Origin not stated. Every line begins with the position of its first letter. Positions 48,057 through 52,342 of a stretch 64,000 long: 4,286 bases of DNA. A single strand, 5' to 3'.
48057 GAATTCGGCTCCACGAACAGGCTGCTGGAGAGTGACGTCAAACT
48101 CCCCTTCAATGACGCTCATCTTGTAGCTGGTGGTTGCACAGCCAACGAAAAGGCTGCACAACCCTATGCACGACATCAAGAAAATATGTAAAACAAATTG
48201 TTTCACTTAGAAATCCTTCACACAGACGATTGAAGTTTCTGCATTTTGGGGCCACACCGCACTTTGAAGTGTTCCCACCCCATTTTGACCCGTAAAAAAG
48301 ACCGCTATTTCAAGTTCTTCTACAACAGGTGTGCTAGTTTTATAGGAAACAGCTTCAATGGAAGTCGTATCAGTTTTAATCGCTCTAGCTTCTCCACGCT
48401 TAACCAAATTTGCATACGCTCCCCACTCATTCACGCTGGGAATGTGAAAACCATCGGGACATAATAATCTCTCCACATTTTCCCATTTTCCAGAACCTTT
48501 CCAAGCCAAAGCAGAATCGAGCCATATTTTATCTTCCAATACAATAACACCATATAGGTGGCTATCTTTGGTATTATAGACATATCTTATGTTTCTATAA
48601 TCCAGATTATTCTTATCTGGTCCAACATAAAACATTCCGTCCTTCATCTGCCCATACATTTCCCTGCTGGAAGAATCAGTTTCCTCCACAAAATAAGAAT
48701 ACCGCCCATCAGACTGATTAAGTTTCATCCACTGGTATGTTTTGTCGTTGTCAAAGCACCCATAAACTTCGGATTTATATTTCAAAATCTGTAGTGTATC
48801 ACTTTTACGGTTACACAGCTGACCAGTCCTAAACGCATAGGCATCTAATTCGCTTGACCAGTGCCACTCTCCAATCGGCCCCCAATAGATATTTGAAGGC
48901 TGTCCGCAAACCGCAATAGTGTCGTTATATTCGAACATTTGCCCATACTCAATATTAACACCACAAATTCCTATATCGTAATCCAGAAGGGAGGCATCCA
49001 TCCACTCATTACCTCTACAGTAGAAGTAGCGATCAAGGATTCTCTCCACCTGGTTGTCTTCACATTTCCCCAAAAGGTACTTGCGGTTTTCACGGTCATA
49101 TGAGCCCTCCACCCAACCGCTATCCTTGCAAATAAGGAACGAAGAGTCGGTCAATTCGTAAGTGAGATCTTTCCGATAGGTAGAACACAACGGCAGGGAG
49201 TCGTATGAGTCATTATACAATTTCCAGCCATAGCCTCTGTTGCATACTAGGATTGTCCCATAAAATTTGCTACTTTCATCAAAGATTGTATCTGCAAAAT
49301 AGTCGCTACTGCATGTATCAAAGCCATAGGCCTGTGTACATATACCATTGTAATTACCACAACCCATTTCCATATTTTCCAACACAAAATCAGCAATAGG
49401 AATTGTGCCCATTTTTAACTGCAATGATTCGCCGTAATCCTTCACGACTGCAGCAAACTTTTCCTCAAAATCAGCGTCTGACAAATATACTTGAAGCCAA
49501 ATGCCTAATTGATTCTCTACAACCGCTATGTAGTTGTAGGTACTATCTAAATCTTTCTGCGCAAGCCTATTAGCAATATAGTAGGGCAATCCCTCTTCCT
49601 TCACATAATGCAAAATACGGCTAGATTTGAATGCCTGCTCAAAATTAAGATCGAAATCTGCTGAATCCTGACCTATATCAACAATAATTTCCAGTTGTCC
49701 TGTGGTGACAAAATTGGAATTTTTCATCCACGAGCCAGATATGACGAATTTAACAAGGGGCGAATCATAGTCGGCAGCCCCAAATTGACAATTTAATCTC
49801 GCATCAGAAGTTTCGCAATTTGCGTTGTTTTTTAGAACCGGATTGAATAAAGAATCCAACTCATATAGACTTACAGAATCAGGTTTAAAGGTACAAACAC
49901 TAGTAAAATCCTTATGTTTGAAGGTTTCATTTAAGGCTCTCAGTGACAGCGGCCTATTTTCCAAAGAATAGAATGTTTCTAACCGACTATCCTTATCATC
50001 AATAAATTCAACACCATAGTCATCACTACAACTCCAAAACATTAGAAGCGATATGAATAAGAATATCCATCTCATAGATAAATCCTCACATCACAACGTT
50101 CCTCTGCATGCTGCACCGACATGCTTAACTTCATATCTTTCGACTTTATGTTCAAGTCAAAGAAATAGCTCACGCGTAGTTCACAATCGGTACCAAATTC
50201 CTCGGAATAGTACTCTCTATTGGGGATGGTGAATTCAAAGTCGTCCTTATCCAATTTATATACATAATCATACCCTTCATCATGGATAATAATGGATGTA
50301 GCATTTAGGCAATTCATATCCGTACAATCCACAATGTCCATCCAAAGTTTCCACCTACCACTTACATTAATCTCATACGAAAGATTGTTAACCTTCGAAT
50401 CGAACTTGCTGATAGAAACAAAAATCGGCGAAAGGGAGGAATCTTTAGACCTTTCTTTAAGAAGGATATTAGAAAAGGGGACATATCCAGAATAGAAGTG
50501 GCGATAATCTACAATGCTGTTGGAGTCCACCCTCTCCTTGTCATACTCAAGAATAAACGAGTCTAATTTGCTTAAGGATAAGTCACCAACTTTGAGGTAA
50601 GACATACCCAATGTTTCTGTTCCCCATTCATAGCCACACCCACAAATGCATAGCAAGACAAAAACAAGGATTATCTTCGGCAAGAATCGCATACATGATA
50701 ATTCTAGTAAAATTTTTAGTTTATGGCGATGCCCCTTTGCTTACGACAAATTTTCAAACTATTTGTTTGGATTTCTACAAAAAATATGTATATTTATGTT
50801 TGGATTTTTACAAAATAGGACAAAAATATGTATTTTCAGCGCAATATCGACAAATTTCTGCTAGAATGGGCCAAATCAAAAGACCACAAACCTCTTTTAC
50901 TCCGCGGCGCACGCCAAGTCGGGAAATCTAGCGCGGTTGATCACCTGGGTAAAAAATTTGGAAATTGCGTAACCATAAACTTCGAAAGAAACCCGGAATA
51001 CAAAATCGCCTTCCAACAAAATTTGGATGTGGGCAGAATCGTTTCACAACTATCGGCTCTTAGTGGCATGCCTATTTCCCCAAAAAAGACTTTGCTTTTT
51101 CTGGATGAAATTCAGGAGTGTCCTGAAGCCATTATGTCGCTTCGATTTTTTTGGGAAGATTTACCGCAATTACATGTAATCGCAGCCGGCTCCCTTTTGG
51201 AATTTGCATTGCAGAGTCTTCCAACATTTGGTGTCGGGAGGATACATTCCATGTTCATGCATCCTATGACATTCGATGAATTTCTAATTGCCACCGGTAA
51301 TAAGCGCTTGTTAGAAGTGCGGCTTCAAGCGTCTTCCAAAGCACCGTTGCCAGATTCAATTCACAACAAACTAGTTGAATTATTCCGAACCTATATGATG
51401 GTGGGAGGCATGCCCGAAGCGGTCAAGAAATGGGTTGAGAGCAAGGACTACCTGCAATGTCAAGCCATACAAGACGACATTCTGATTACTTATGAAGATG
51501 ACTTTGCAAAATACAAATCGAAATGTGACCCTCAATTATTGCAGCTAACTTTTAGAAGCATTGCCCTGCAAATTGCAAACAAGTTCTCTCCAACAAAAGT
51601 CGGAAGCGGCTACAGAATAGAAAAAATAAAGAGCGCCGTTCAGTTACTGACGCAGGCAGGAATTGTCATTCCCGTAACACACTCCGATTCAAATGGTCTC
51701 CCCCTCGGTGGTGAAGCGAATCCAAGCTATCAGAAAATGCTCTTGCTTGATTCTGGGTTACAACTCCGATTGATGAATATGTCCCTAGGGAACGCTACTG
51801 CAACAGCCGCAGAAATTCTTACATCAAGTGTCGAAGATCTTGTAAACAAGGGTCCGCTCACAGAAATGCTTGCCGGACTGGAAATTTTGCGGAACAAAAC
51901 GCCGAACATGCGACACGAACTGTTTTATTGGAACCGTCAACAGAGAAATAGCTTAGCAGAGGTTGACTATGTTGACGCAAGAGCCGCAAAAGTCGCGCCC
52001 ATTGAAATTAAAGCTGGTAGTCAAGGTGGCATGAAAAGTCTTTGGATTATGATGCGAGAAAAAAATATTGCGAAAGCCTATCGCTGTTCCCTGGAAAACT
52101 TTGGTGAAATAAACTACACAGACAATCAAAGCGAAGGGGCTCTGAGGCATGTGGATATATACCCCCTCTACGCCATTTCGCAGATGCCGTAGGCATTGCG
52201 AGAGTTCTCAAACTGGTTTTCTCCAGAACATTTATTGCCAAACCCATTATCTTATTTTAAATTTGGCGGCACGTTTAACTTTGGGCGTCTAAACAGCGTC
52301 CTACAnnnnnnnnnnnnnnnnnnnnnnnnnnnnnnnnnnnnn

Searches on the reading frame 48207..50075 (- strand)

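Call 60: search_protein_families(library=pfam, proteins=[window:48207-50075:-], max_evalue=0.001)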
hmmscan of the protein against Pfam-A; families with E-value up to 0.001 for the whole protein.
window:48207-50075:- (622 aa): 1 family
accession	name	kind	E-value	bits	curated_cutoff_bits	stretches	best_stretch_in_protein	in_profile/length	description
PF09603.15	Fib_succ_major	-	0.00032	21.4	33.9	1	449-582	8-108/187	Fibrobacter succinogenes major domain (Fib_succ_major)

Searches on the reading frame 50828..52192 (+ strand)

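Call 60: search_protein_families(library=pfam, proteins=[window:50828-52192:+], max_evalue=0.001)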
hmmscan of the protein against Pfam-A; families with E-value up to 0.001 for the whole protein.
window:50828-52192:+ (454 aa): 2 families
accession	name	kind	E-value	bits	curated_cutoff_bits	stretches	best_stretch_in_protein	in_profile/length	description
PF13173.12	AAA_14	-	7.5e-24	84.6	27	1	20-153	2-129/129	AAA domain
PF13635.12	DUF4143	-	3.8e-19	69.4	28.1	1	223-397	1-160/160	Domain of unknown function (DUF4143)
